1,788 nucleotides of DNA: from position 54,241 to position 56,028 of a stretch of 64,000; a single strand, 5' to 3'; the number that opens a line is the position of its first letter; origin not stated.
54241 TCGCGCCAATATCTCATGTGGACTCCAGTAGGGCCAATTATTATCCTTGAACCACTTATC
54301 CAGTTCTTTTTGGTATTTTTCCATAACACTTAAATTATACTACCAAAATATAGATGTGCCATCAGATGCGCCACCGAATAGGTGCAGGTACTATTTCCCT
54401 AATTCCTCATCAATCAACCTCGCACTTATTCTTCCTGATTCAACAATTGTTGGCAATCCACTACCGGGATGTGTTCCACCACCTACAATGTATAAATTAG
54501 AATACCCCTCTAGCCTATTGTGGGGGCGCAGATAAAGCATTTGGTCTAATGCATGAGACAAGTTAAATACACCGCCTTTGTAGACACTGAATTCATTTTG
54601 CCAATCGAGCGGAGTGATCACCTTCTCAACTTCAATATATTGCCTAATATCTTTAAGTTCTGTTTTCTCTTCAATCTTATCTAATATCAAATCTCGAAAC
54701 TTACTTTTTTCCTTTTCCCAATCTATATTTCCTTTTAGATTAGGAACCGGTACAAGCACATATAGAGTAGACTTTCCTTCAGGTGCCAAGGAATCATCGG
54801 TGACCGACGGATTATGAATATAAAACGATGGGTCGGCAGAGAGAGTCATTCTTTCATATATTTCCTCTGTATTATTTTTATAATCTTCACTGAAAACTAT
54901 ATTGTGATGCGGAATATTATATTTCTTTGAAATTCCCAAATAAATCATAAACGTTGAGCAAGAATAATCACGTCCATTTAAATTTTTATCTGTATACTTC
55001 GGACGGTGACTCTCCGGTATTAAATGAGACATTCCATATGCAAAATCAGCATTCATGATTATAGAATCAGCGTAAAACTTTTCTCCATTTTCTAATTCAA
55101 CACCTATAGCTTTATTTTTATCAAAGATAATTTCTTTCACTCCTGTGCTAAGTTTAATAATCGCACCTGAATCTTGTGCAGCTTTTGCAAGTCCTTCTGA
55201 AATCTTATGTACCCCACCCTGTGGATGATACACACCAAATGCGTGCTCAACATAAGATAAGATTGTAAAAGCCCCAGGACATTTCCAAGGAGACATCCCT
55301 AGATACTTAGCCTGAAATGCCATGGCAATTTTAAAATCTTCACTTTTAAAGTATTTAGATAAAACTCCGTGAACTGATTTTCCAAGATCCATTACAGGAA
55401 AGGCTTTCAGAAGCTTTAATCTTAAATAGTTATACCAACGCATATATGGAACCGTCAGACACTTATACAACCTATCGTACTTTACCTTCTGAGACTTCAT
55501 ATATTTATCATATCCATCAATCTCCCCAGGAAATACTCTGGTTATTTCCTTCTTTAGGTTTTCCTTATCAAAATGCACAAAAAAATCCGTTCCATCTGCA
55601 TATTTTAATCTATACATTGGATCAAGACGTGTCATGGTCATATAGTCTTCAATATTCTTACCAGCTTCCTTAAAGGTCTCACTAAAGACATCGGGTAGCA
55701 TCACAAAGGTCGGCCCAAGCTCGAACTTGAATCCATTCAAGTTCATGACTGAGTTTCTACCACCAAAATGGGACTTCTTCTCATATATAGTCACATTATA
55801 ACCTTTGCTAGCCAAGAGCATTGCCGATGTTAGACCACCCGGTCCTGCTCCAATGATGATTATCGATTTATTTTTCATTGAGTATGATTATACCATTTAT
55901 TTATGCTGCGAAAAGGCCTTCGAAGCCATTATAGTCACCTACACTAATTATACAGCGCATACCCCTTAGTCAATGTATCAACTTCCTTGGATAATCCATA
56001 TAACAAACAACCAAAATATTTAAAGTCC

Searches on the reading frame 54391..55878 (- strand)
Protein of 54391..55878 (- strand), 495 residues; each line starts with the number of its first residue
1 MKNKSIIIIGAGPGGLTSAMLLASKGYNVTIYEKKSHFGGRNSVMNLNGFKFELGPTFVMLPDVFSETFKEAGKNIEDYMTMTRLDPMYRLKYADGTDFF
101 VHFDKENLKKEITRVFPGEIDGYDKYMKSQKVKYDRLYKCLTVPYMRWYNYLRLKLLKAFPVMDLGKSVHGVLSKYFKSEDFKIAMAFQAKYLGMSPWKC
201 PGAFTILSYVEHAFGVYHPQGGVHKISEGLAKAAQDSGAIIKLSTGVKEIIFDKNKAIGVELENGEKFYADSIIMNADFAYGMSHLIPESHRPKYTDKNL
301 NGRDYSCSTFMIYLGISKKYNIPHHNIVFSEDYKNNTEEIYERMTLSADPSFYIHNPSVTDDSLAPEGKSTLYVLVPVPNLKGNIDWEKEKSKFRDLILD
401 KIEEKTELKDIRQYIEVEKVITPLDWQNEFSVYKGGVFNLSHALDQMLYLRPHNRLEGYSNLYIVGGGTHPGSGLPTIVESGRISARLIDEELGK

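Call 39: search_protein_families(library=pfam, proteins=[window:54391-55878:-], max_evalue=0.00001)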
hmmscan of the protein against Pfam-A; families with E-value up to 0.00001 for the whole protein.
window:54391-55878:- (495 aa): 6 families
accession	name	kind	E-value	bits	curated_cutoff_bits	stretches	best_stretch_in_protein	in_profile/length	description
PF01593.30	Amino_oxidase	-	3.6e-24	86.3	19.8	1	14-489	2-442/443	Flavin containing amine oxidoreductase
PF13450.12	NAD_binding_8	-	5.5e-12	46.2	21.9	1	8-62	1-55/68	NAD(P)-binding Rossmann-like domain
PF01266.30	DAO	-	1.6e-10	41.5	27.9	0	6-43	2-39/353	FAD dependent oxidoreductase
PF07992.20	Pyr_redox_2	-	1.3e-09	38.4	26.1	0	5-45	2-42/291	Pyridine nucleotide-disulphide oxidoreductase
PF03486.20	HI0933_like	-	3.8e-08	33.5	50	0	5-39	2-36/244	HI0933-like protein Rossmann domain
PF00890.30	FAD_binding_2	-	4.4e-06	26.6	20.4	0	6-44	2-39/414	FAD binding domain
